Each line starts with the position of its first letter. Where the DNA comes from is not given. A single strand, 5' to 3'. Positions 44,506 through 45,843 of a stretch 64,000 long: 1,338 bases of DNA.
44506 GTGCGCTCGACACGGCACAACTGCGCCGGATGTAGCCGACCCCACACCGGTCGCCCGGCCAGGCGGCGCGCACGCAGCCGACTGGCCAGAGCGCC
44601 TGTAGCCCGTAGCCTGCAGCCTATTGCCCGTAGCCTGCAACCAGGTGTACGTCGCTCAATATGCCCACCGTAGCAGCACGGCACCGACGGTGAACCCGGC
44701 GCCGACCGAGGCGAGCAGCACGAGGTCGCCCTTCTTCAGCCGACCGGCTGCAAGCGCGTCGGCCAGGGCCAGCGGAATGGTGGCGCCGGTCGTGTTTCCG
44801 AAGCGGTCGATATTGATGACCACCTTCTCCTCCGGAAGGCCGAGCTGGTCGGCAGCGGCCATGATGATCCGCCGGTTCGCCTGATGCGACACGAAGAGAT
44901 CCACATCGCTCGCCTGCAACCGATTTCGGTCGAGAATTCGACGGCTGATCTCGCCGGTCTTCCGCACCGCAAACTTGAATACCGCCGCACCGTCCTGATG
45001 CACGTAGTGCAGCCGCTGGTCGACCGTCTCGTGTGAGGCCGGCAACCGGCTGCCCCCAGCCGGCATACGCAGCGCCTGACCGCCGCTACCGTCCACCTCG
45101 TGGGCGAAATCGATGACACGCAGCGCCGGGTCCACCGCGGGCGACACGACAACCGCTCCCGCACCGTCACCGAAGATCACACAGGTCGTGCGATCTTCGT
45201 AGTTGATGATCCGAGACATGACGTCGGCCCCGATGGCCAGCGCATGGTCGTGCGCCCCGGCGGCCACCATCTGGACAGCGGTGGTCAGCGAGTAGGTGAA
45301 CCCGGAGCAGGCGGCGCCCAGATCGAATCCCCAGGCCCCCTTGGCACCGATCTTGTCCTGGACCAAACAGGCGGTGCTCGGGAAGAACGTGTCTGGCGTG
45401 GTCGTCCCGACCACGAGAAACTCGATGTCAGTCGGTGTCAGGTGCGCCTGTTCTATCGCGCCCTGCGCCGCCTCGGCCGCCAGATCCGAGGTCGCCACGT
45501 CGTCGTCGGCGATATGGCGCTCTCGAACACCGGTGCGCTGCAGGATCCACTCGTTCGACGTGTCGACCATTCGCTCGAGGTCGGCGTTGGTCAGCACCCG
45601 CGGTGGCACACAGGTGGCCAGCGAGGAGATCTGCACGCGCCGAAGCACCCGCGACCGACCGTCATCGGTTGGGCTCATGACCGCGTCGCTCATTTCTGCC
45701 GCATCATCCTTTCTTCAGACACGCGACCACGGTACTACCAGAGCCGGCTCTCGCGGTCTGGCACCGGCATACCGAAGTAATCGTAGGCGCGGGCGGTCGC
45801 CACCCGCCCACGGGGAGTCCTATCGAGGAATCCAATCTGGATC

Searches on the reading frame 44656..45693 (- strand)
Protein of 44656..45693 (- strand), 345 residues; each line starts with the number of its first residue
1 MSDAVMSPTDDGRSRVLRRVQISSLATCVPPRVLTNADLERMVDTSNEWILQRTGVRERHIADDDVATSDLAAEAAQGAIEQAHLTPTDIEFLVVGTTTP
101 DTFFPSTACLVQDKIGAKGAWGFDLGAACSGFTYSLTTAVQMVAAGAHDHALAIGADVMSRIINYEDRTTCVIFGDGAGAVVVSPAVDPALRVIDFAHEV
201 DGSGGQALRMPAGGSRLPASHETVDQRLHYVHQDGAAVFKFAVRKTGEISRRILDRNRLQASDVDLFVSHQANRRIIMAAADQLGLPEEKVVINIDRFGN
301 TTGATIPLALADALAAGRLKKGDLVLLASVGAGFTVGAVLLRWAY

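Call 63: search_protein_families(library=pfam, proteins=[window:44656-45693:-], max_evalue=0.01)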
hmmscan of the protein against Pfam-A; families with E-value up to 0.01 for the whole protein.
window:44656-45693:- (345 aa): 5 families
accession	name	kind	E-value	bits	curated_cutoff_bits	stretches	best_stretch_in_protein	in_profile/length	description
PF08541.16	ACP_syn_III_C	-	4.3e-35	120.2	26.6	1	254-343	1-90/90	3-Oxoacyl-[acyl-carrier-protein (ACP)] synthase III C terminal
PF08545.16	ACP_syn_III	-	4.6e-27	94.2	24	1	123-202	1-80/80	3-Oxoacyl-[acyl-carrier-protein (ACP)] synthase III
PF00108.29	Thiolase_N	-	1.1e-07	31.9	26.4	1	53-165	8-121/260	Thiolase, N-terminal domain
PF07451.17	SpoVAD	-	0.00045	19.5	22.1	1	66-155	49-132/329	Stage V sporulation protein AD (SpoVAD)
PF22691.2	Thiolase_C_1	-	0.008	16.4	28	0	56-94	4-42/144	Thiolase C-terminal domain-like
